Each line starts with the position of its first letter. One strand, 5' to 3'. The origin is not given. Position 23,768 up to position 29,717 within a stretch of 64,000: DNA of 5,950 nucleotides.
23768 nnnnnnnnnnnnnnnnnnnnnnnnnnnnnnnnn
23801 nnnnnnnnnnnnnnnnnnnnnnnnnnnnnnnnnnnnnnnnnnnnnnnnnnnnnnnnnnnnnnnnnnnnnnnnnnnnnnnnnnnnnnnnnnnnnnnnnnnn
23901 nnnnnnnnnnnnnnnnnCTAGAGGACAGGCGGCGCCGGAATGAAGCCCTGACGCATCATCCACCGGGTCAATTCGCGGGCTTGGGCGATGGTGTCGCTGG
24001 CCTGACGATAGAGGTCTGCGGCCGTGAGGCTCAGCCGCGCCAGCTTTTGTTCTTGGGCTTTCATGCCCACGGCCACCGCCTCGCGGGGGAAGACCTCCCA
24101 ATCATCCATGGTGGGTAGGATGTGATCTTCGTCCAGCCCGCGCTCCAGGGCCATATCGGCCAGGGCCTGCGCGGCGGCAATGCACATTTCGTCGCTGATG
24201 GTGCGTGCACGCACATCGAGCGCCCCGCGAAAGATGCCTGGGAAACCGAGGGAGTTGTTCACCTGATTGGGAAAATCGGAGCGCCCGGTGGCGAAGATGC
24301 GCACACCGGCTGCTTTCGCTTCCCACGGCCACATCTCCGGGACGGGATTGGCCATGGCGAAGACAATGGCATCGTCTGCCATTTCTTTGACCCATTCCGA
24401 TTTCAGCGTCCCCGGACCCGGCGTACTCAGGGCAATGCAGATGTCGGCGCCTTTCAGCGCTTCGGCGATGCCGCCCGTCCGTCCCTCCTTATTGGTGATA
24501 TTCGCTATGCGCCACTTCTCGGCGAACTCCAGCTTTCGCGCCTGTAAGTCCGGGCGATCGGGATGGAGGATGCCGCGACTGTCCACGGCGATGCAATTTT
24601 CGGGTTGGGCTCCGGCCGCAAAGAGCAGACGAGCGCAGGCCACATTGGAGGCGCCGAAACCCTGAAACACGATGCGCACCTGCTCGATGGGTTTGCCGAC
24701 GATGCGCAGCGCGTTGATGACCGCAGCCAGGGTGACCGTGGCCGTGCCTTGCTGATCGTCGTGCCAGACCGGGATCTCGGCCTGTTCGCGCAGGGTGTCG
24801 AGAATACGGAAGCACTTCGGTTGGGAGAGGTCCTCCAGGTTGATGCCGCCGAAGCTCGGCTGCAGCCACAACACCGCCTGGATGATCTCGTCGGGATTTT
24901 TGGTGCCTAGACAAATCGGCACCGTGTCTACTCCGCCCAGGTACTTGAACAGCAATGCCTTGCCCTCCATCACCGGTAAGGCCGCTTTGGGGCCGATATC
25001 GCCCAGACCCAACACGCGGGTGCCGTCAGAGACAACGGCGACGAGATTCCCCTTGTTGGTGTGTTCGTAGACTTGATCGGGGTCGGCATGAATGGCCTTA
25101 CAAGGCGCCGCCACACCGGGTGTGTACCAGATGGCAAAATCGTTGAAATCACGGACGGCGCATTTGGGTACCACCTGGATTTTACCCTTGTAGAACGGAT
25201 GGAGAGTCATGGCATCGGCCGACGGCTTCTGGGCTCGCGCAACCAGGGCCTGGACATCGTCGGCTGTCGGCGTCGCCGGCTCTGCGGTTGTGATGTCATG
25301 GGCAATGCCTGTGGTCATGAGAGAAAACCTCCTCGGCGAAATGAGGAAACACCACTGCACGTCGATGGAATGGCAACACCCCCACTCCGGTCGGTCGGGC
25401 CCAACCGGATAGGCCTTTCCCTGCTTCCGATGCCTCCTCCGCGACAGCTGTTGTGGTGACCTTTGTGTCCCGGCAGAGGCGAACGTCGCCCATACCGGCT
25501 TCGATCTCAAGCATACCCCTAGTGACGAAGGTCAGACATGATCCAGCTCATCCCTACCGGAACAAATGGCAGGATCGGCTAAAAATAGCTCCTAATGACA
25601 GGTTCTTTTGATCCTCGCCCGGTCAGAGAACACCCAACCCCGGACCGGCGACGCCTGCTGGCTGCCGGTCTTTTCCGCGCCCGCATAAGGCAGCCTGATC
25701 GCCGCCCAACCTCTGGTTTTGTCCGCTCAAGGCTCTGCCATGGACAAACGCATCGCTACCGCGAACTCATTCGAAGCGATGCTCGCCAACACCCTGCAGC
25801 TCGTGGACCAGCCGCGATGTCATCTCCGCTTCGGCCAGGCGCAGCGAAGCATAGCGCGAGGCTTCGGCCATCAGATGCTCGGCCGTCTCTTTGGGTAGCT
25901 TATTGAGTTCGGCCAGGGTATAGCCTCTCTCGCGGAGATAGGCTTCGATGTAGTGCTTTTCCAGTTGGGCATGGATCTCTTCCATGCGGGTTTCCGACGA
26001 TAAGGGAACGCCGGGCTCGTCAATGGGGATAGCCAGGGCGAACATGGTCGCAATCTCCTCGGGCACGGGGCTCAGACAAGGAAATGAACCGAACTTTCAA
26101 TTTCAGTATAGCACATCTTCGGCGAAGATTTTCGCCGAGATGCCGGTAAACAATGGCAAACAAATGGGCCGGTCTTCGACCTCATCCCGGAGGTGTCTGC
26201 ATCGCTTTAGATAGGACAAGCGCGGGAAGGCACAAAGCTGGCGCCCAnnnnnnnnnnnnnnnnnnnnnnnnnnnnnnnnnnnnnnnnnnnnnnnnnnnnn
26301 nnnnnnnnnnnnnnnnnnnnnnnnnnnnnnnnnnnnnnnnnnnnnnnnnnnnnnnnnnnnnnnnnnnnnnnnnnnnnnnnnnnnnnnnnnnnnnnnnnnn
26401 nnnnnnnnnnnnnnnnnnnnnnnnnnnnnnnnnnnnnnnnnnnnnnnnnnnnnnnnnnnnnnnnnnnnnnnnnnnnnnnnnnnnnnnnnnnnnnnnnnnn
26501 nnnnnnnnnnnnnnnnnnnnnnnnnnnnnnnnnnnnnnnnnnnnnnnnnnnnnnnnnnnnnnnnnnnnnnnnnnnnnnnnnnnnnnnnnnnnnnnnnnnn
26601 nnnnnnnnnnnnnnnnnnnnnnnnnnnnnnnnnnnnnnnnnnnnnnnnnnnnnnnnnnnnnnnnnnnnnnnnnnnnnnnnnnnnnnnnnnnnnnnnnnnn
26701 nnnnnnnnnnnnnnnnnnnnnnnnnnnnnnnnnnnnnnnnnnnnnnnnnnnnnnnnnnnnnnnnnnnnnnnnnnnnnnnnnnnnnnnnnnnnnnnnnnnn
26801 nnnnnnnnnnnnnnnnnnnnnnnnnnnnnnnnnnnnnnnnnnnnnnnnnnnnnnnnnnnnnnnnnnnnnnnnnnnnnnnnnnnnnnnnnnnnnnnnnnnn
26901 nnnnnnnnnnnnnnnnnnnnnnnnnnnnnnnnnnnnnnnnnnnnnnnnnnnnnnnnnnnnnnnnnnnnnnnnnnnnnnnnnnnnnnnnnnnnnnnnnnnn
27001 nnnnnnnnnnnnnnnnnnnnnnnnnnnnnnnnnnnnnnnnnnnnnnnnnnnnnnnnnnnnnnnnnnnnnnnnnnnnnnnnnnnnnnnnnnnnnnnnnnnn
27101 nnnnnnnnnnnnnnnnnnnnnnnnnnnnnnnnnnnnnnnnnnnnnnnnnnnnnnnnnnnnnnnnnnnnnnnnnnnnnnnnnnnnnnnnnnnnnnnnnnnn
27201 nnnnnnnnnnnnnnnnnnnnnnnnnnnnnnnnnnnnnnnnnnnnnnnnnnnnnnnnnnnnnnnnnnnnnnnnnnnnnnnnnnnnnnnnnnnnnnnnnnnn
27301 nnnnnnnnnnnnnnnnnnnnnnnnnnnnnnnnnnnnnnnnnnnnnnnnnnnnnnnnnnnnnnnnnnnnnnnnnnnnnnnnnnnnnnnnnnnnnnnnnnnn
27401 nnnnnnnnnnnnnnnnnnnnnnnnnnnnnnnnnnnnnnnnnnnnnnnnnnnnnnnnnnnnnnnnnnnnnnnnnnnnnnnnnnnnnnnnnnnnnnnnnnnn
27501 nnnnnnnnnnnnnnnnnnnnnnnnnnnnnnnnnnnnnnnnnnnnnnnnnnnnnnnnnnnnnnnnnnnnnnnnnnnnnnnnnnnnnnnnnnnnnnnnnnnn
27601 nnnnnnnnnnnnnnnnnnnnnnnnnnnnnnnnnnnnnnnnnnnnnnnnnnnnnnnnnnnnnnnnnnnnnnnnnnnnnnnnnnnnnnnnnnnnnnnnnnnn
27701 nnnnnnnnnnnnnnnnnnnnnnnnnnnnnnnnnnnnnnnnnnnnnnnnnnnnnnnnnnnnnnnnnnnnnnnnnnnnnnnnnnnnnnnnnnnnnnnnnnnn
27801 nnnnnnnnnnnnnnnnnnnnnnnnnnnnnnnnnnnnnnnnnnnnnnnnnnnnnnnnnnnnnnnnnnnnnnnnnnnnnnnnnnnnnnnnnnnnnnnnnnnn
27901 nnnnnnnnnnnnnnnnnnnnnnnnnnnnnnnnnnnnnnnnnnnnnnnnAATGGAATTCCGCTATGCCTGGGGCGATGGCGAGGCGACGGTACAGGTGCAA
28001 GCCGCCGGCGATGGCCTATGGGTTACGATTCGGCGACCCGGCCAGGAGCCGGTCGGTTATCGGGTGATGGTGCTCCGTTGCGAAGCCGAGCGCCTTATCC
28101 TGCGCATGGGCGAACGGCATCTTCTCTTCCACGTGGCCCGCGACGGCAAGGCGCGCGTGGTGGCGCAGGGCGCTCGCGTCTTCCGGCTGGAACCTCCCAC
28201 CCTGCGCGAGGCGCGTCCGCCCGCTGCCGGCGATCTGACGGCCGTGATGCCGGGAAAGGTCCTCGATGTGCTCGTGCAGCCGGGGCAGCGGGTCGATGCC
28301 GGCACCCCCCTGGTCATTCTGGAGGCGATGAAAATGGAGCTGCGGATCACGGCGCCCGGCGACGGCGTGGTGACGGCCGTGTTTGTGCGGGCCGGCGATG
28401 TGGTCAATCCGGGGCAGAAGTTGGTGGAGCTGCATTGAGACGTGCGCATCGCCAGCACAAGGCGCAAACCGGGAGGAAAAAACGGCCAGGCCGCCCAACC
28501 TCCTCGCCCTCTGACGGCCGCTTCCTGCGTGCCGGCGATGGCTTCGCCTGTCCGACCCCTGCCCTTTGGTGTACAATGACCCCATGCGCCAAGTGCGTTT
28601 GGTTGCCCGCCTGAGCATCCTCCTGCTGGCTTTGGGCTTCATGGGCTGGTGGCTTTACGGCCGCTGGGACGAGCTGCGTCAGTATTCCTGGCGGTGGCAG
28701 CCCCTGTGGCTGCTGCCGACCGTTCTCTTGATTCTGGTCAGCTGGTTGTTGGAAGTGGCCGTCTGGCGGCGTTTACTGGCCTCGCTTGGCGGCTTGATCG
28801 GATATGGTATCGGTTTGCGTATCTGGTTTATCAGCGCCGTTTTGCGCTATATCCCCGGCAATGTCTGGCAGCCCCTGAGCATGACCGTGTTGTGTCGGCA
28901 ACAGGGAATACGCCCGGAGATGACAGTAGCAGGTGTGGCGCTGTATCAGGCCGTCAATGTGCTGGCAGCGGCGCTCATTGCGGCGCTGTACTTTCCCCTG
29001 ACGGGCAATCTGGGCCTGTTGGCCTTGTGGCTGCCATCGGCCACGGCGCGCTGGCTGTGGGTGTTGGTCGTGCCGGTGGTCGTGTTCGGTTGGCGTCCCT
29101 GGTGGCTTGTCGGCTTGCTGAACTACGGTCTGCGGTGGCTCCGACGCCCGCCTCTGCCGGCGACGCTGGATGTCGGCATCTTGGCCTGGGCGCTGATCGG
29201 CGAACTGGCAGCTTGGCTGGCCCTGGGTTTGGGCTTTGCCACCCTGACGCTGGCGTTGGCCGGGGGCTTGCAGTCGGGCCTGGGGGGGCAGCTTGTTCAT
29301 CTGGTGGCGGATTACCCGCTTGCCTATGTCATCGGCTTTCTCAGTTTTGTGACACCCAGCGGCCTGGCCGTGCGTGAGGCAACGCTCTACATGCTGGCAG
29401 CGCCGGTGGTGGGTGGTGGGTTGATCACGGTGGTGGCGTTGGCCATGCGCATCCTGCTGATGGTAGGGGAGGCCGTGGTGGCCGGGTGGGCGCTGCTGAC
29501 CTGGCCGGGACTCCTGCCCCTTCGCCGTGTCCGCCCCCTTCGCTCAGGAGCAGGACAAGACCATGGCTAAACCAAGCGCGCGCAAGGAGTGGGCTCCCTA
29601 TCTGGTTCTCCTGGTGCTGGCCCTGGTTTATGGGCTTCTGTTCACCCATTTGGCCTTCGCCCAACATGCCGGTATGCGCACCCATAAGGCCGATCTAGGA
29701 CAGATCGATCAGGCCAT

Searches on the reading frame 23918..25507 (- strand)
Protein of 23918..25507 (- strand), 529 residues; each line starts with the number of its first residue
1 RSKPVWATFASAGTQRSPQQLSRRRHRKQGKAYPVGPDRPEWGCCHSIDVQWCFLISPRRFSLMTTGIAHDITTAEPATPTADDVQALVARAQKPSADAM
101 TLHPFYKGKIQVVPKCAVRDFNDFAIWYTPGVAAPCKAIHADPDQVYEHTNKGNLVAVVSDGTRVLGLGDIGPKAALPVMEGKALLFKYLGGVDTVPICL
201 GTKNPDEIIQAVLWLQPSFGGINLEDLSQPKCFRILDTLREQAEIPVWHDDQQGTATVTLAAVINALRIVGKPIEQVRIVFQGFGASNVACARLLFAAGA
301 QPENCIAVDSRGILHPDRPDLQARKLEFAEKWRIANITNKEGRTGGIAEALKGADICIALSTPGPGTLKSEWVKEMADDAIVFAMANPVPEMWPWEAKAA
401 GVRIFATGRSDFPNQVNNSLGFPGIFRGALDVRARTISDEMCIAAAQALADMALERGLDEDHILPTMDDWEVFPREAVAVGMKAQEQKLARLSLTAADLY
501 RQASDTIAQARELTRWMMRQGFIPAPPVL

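Call 33: search_protein_families(library=pfam, proteins=[window:23918-25507:-], max_evalue=0.0001)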
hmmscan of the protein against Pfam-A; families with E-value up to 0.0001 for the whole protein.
window:23918-25507:- (529 aa): 2 families
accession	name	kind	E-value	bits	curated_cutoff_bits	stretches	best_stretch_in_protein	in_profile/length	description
PF00390.24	malic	-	2.5e-28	99.6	23.1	1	109-240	3-182/182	Malic enzyme, N-terminal domain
PF03949.21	Malic_M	-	2.5e-26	93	23.5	1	253-471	2-243/258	Malic enzyme, NAD binding domain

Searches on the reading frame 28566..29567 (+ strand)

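Call 33: search_protein_families(library=pfam, proteins=[window:28566-29567:+], max_evalue=0.0001)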
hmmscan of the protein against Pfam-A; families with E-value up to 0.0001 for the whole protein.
window:28566-29567:+ (334 aa): 1 family
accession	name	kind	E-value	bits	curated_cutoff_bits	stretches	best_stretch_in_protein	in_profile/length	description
PF03706.18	LPG_synthase_TM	-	8e-09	35.8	33.4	1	20-298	6-294/302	Lysylphosphatidylglycerol synthase TM region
